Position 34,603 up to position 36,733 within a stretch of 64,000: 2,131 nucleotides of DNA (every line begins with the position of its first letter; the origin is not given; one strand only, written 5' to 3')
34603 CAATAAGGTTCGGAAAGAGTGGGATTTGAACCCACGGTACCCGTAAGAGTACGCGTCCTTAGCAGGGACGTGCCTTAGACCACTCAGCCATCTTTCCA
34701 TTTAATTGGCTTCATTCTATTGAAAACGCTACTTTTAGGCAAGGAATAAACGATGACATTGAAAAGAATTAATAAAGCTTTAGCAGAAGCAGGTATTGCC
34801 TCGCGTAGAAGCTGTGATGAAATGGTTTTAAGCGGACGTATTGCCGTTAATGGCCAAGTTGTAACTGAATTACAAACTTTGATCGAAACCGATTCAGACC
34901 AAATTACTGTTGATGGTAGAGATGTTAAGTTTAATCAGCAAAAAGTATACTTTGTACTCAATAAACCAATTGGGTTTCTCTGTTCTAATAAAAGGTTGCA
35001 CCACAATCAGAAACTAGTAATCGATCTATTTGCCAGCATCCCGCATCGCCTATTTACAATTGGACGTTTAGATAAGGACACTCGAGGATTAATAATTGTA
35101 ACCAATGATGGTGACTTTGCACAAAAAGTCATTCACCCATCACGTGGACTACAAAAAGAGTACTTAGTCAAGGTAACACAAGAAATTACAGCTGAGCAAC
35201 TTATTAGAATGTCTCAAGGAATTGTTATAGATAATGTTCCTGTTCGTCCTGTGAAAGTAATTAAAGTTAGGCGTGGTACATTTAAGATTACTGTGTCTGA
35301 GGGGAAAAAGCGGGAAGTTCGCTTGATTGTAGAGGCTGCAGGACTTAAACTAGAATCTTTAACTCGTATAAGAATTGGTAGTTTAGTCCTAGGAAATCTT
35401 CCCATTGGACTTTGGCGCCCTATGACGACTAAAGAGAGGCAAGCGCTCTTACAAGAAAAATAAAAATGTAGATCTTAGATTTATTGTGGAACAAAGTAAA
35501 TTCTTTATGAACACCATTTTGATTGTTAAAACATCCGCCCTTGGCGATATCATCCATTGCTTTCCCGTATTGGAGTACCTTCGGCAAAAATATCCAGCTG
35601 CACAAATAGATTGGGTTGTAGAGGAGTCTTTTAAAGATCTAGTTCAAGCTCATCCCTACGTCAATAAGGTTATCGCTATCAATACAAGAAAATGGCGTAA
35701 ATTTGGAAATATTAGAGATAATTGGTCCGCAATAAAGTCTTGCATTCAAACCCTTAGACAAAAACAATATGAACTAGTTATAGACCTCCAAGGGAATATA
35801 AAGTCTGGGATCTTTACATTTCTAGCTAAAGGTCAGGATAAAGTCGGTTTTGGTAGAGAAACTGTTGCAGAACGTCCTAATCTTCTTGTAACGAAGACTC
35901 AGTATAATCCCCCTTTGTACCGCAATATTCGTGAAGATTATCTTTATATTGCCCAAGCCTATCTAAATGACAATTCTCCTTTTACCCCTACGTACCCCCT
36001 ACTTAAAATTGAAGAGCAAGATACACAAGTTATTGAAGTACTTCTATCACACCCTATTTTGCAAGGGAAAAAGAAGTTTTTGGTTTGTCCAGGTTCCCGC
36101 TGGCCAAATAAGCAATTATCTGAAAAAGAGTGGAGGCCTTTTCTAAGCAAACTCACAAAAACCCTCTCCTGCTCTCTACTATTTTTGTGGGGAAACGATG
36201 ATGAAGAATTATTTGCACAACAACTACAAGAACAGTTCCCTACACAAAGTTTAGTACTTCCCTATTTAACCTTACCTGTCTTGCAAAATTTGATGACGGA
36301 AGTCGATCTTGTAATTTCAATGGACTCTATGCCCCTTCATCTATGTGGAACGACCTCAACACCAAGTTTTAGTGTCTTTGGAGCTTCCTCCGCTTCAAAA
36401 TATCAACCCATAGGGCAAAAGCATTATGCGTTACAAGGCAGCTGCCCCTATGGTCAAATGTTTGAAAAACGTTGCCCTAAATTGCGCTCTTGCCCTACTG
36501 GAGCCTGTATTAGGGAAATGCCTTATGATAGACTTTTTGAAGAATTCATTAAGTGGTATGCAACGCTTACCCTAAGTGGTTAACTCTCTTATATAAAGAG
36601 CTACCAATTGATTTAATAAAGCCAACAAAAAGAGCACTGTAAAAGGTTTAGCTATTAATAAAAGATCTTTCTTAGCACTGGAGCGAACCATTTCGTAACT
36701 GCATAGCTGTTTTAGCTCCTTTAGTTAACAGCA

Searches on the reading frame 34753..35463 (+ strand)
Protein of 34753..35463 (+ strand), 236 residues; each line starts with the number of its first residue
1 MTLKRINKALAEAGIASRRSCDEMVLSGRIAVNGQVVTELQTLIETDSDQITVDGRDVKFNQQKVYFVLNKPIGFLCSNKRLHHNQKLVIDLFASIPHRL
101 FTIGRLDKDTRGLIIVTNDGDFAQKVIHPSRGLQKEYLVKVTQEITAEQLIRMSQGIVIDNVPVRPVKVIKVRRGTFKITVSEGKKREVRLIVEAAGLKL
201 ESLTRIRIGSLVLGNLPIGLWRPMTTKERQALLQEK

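Call 62: search_protein_families(library=pfam, proteins=[window:34753-35463:+], max_evalue=0.0001)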
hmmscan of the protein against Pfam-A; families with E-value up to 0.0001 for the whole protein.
window:34753-35463:+ (236 aa): 2 families
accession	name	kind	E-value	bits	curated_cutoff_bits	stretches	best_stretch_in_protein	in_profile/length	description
PF00849.27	PseudoU_synth_2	-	5.9e-18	66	26.8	1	66-192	2-149/152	RNA pseudouridylate synthase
PF01479.30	S4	-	2.9e-08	33.8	22.8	1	5-45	2-43/48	S4 domain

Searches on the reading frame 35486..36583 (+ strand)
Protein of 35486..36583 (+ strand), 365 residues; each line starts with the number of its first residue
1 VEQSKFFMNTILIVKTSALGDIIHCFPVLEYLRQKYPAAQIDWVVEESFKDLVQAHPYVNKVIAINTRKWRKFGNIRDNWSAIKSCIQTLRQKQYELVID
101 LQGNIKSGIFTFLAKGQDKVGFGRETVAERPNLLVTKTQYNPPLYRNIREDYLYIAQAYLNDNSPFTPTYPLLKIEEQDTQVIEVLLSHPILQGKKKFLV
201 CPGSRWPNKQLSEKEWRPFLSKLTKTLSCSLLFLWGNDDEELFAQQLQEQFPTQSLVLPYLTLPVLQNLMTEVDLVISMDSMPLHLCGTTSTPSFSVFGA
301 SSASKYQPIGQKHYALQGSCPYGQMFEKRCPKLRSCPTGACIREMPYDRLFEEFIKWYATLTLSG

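Call 62: search_protein_families(library=pfam, proteins=[window:35486-36583:+], max_evalue=0.0001)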
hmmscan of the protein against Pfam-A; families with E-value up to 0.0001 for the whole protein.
window:35486-36583:+ (365 aa): 1 family
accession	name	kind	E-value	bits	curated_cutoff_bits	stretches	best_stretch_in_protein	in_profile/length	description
PF01075.23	Glyco_transf_9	-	5.7e-32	111.4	22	1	85-330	3-241/247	Glycosyltransferase family 9 (heptosyltransferase)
